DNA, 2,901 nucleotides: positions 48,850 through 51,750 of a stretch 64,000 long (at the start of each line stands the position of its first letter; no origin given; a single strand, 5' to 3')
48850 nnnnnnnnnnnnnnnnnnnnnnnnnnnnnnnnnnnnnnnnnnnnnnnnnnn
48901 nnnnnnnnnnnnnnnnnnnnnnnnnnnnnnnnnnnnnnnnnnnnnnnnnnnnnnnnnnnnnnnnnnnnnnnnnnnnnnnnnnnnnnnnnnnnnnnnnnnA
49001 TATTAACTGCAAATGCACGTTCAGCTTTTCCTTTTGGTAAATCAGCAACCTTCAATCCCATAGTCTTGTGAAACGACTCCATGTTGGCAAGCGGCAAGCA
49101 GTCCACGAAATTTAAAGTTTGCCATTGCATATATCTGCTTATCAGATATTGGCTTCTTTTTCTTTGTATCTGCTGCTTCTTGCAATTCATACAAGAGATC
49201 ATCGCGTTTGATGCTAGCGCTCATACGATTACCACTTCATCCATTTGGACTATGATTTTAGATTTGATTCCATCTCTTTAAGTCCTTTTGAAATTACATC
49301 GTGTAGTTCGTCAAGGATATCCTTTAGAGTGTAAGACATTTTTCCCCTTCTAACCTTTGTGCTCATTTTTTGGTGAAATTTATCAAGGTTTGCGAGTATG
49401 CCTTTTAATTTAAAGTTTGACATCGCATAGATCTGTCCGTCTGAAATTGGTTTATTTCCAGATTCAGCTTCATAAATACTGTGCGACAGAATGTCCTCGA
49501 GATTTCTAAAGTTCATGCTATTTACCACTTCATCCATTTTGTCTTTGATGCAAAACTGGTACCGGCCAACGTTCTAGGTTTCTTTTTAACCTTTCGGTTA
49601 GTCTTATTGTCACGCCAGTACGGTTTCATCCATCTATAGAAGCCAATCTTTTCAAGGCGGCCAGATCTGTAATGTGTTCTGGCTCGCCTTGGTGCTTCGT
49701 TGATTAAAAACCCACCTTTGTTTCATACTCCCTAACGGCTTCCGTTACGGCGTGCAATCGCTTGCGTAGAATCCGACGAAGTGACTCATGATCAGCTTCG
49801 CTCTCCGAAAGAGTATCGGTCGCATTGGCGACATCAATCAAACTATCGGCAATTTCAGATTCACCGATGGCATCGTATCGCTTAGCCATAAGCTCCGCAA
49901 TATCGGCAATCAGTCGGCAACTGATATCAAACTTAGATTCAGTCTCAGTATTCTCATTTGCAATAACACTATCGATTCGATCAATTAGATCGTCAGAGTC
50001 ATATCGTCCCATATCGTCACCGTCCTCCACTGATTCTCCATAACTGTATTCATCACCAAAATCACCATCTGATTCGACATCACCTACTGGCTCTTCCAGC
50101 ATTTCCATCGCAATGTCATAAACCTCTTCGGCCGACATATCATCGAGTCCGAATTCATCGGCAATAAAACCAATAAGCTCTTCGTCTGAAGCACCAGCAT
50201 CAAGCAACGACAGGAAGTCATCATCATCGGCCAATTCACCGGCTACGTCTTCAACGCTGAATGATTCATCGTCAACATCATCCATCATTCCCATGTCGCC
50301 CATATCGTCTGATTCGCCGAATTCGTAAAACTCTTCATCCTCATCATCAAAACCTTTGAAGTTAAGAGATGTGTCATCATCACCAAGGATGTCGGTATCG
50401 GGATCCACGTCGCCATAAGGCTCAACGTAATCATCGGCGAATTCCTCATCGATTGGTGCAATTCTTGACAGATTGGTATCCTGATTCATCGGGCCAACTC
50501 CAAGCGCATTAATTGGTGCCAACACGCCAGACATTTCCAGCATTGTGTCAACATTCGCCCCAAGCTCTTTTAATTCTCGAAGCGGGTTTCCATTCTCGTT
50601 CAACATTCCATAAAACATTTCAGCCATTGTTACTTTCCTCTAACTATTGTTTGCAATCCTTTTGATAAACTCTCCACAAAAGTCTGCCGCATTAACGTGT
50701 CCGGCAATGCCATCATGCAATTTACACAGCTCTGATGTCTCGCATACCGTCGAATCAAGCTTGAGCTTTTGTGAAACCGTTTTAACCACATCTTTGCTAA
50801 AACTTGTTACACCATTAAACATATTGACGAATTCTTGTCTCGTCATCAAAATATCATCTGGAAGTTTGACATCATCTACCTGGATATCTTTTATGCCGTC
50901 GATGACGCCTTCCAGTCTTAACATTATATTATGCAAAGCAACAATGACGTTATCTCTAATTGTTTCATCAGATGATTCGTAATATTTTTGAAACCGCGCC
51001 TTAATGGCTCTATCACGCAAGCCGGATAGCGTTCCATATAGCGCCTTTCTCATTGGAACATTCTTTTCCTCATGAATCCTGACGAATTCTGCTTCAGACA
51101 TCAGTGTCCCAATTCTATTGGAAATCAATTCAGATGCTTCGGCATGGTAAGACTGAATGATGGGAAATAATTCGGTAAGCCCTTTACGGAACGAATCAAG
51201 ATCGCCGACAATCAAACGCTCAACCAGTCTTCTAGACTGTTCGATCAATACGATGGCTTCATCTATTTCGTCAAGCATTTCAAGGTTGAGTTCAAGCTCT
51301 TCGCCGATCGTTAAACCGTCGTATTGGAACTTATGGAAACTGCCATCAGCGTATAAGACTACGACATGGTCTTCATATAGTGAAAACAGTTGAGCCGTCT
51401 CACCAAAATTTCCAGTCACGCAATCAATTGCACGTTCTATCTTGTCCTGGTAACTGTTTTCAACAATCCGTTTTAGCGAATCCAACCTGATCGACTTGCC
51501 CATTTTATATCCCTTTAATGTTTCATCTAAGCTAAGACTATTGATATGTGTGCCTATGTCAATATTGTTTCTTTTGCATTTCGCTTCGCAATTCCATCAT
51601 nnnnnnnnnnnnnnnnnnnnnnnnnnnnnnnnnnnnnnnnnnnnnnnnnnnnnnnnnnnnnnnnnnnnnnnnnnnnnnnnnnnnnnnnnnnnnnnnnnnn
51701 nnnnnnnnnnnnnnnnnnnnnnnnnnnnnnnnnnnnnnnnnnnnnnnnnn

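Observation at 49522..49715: Predicted -1 frameshift gives the hyperacidic scaffold a 61-aa basic tail behind a protease-type site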

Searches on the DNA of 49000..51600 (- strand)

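Call 9: search_dna_similar(query=window:49000-51600:-, collection=phages, mode=distant, max_rows=30)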
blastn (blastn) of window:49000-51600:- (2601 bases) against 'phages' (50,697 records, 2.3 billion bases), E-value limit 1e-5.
No match.

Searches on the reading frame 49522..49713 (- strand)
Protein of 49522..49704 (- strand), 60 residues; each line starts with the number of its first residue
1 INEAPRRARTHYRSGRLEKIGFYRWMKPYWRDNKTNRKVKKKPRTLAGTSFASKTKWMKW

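Call 7: search_protein_families(library=phrogs, proteins=[window:49522-49704:-], max_evalue=0.01)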
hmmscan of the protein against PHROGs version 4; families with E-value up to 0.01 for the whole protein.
window:49522-49704:- (60 aa): 0 families

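Call 8: search_protein_families(library=pfam, proteins=[window:49522-49704:-], max_evalue=0.01)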
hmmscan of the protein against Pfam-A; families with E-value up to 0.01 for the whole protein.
window:49522-49704:- (60 aa): 0 families

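Call 53: search_protein_families(library=phrogs, alignment_id=A2, max_evalue=0.01)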
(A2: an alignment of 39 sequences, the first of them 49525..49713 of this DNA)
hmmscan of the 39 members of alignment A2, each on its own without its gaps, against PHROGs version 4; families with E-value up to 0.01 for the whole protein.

A. member 1, window:49525-49713:- (63 aa): 0 families

B. families by the number of members that match (of 39 scanned): 0 families

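Call 54: search_protein_families(library=pfam, alignment_id=A2, max_evalue=0.01)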
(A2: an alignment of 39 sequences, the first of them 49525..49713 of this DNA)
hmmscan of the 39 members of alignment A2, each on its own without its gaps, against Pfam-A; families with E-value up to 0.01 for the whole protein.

A. member 1, window:49525-49713:- (63 aa): 0 families

B. families by the number of members that match (of 39 scanned): 0 families

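Call 79: search_protein_representatives(alignment_id=A2)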
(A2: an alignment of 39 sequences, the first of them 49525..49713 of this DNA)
Query: 39 sequences, 70 profile positions. Proteins with E-value up to 0.001 (for the whole library): 57; up to 1e-10: 13; up to 1e-30: 0. The best 57 are listed.
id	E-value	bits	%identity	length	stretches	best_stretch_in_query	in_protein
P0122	5.4e-20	87.8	-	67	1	4-70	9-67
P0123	2.4e-18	82.4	-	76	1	3-70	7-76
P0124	4.6e-17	78.4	-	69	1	3-70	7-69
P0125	2.2e-16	76.2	-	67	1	7-69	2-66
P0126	2.6e-15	72.7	-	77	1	4-69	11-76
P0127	2.8e-15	72.7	-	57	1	15-70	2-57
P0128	6.8e-15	71.4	-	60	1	3-69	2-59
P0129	8.1e-15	71.2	-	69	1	5-69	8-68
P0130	1.1e-14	70.7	-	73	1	3-69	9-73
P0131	1.4e-11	60.8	-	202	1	3-66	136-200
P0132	2.0e-11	60.3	-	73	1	3-64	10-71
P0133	2.4e-11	60.0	-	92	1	4-69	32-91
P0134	4.0e-11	59.3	-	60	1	6-69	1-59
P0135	8.2e-10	55.1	-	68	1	3-43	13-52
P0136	1.1e-09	54.7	-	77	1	8-69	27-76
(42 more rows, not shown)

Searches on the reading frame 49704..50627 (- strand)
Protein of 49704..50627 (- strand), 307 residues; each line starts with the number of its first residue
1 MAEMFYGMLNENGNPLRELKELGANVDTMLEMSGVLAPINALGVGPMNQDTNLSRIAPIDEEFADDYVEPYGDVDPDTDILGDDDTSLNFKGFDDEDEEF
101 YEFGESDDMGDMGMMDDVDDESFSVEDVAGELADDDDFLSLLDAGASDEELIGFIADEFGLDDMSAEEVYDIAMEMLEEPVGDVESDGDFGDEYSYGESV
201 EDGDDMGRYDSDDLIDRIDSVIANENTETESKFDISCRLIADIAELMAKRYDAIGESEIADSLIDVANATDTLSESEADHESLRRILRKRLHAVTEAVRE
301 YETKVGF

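Call 7: search_protein_families(library=phrogs, proteins=[window:49704-50627:-], max_evalue=0.01)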
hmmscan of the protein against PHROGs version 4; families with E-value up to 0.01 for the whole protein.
window:49704-50627:- (307 aa): 0 families

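Call 8: search_protein_families(library=pfam, proteins=[window:49704-50627:-], max_evalue=0.01)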
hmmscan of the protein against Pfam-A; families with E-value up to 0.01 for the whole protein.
window:49704-50627:- (307 aa): 0 families

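Call 10: search_dna_similar(query=window:49704-50627:-, collection=phages, mode=protein, max_rows=30, max_evalue=0.001)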
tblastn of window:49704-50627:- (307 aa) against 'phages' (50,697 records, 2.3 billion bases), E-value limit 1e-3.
No match.

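Call 11: find_related_loci(query=window:49704-50627:-, collection=viral_contigs, flank=4000)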
Query window:49704-50627:- (307 aa) in viral_contigs; peptide patterns used: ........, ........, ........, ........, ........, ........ (x = any residue, [..] = any of these).
9 stretches matched a pattern, but none encodes a relative of the query by tblastn (E <= 1e-3).

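Call 13: find_homologous_proteins(query=window:49704-50627:-, max_evalue=0.001)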
Query window:49704-50627:- (307 aa): 1 proteins with E <= 0.001 among 2967 candidates.
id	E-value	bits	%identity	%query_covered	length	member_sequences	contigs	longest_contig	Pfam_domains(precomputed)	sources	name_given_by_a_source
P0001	2.1e-181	620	97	100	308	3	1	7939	-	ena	-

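Call 15: find_encoding_contigs(protein=P0001, flank=5000)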
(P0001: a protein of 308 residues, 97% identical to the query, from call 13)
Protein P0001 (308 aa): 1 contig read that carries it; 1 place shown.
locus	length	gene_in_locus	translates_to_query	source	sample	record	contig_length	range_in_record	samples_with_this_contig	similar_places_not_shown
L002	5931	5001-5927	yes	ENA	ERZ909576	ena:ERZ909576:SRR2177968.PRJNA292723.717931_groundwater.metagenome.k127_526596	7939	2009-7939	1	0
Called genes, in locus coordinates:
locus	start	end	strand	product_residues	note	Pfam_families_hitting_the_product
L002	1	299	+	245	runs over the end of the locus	-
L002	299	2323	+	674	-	PF27249:MJ0330_N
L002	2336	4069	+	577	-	PF07230:Portal_T4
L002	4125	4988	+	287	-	-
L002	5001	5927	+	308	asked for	-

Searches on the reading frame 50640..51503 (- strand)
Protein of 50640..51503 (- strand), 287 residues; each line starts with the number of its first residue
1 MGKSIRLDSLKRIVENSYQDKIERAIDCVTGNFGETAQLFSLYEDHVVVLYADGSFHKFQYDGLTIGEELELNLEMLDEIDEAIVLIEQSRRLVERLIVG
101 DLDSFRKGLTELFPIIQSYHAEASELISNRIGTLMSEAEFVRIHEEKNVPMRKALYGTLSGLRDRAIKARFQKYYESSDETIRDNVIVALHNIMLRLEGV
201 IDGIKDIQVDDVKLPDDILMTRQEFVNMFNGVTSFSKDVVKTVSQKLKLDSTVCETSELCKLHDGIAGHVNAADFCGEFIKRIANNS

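Call 7: search_protein_families(library=phrogs, proteins=[window:50640-51503:-], max_evalue=0.01)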
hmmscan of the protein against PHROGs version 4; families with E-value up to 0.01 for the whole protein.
window:50640-51503:- (287 aa): 0 families

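Call 8: search_protein_families(library=pfam, proteins=[window:50640-51503:-], max_evalue=0.01)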
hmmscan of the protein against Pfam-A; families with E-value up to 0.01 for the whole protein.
window:50640-51503:- (287 aa): 0 families

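Call 12: find_related_loci(query=window:50640-51503:-, collection=viral_contigs, flank=5000)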
Query window:50640-51503:- (287 aa) in viral_contigs; peptide patterns used: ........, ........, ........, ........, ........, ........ (x = any residue, [..] = any of these).
3 stretches matched a pattern, but none encodes a relative of the query by tblastn (E <= 1e-3).
